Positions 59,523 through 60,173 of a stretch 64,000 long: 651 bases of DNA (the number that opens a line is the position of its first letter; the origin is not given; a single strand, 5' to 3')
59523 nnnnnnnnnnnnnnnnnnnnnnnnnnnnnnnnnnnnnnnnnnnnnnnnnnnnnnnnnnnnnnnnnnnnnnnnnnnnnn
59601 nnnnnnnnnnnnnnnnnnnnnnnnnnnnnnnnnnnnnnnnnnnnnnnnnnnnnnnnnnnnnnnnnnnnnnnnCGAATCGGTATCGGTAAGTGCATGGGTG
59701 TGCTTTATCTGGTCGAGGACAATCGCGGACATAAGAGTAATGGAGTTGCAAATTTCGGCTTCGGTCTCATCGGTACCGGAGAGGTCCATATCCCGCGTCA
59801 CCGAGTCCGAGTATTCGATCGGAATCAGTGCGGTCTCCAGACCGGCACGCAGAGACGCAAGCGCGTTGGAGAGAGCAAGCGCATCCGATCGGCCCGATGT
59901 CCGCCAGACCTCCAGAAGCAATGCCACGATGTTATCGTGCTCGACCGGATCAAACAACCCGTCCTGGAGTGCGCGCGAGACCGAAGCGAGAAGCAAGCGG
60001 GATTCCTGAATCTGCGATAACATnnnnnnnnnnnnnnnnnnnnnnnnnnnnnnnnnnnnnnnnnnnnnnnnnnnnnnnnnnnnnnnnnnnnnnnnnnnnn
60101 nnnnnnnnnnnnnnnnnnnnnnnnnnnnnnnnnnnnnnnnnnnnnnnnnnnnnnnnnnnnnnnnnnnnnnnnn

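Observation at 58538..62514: Three-gene module headed by a transmembrane CHAT (caspase-like) protease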

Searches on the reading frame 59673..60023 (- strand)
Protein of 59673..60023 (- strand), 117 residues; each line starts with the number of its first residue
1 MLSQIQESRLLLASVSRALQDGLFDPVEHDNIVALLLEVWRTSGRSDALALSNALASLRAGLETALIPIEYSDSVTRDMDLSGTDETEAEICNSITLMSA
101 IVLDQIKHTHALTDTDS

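Call 7: search_protein_families(library=pfam, max_evalue=0.1, proteins=[window:59673-60023:-])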
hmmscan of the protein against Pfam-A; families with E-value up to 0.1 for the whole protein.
seq(117 aa): 0 families

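Call 15: search_protein_families(library=padloc, max_evalue=1, proteins=[window:59673-60023:-])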
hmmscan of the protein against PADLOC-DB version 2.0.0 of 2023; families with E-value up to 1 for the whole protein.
seq(117 aa): 0 families

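Call 27: search_protein_families(library=pfam, max_evalue=1, proteins=[window:59673-60023:-])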
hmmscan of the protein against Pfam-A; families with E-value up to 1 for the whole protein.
seq(117 aa): 1 family
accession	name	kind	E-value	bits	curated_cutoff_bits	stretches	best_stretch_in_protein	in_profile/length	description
PF21574.2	Cas9_PI_C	-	0.18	12.3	27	1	61-98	22-58/63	CRISPR-associated endonuclease Cas9, C-terminal domain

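Call 37: search_protein_families(library=ncbifam, max_evalue=0.1, proteins=[window:59673-60023:-])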
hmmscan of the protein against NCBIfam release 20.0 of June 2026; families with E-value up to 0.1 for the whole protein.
seq(117 aa): 0 families

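Call 83: predict_structure(protein=window:59673-60023:-)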
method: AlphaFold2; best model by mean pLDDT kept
length: 117 residues; sequences in the alignment: 1
mean_pLDDT: 50.5   pTM: 0.35
mean pLDDT of the five models: 50.5, 49.4, 46.9, 45.1, 43.4
residues with pLDDT >= 90: 0; 70-90: 0; 50-70: 73; < 50: 44
segments of 3 or more residues with pLDDT < 50: 66-84, 102-117
pLDDT, mean of each block of 10 residues (from residue 1): 56 57 51 55 54 59 47 39 48 52 45 41
secondary structure, 60 per line:
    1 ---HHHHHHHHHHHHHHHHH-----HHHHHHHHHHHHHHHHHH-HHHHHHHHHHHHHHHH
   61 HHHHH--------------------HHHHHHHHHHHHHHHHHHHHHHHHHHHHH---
elements in order: H4-20 H26-43 H45-65 H86-114

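Call 86: search_protein_families(library=phrogs, max_evalue=0.01, proteins=[window:59673-60023:-])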
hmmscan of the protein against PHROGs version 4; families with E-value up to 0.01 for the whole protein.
seq(117 aa): 0 families

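Call 88: search_solved_structures(query=A6, max_evalue=10)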
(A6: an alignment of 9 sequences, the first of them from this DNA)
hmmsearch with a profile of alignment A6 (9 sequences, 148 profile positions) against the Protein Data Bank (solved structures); distinct sequences matched with E-value up to 10: 29.
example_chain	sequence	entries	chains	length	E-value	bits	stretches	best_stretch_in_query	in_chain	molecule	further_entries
2avk_A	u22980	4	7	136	0.048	17.2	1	25-84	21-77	hemerythrin-like domain protein DcrH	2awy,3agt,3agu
3waq_A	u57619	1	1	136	0.05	17.2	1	25-78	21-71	Hemerythrin-like domain protein DcrH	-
3whn_A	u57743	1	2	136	0.052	17.1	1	25-83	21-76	Hemerythrin-like domain protein DcrH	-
2awc_A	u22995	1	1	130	0.054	17.1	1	26-85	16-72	hemerythrin-like domain protein DcrH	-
2fu5_C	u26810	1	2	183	0.51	13.9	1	34-88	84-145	Ras-related protein Rab-8A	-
6stf_A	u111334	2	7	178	0.56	13.8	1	34-87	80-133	Ras-related protein Rab-8A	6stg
7bwt_B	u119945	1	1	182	0.56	13.8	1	34-87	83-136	Ras-related protein Rab-8A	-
4u1c_C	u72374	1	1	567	0.59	13.7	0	30-80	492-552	Eukaryotic translation initiation factor 3 subunit C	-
6yx5_A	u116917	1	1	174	0.59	13.7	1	34-87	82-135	Ras-related protein Rab-8A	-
3qbt_A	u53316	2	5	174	0.59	13.7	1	34-87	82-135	Ras-related protein Rab-8A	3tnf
4lhv_A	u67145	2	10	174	0.59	13.7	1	34-87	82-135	Ras-related protein Rab-8A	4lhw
4lhx_A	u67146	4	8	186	0.59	13.7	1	34-87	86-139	Ras-related protein Rab-8A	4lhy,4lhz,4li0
9m0o_D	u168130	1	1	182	0.6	13.7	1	34-87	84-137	Ras-related protein Rab-8A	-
9ikq_A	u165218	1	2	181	0.61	13.7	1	34-87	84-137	Ras-related protein Rab-8A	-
6zsi_A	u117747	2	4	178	0.61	13.7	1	34-87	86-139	Ras-related protein Rab-8A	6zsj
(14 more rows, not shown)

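Call 89: search_protein_families(library=pfam, alignment_id=A6, max_evalue=1)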
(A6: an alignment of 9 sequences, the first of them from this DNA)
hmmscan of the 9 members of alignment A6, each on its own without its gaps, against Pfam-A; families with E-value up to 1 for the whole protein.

A. member 1, seq(117 aa): 1 family
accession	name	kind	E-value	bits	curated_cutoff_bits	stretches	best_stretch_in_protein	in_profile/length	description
PF21574.2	Cas9_PI_C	-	0.18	12.3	27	1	61-98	22-58/63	CRISPR-associated endonuclease Cas9, C-terminal domain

B. families by the number of members that match (of 9 scanned): 8 families
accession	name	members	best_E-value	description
PF20839.3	DUF5382_C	1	0.026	Family of unknown function (DUF5382) C-terminal domain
PF18090.7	SoPB_HTH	1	0.057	Centromere-binding protein HTH domain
PF15460.11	SAS4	1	0.066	Something about silencing, SAS, complex subunit 4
PF04781.17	DUF627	1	0.074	Protein of unknown function (DUF627)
PF07443.18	HARP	1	0.099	HepA-related protein (HARP)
PF01916.23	DS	1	0.12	Deoxyhypusine synthase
PF21574.2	Cas9_PI_C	1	0.18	CRISPR-associated endonuclease Cas9, C-terminal domain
PF08862.16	DUF1829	1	0.33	Domain of unknown function DUF1829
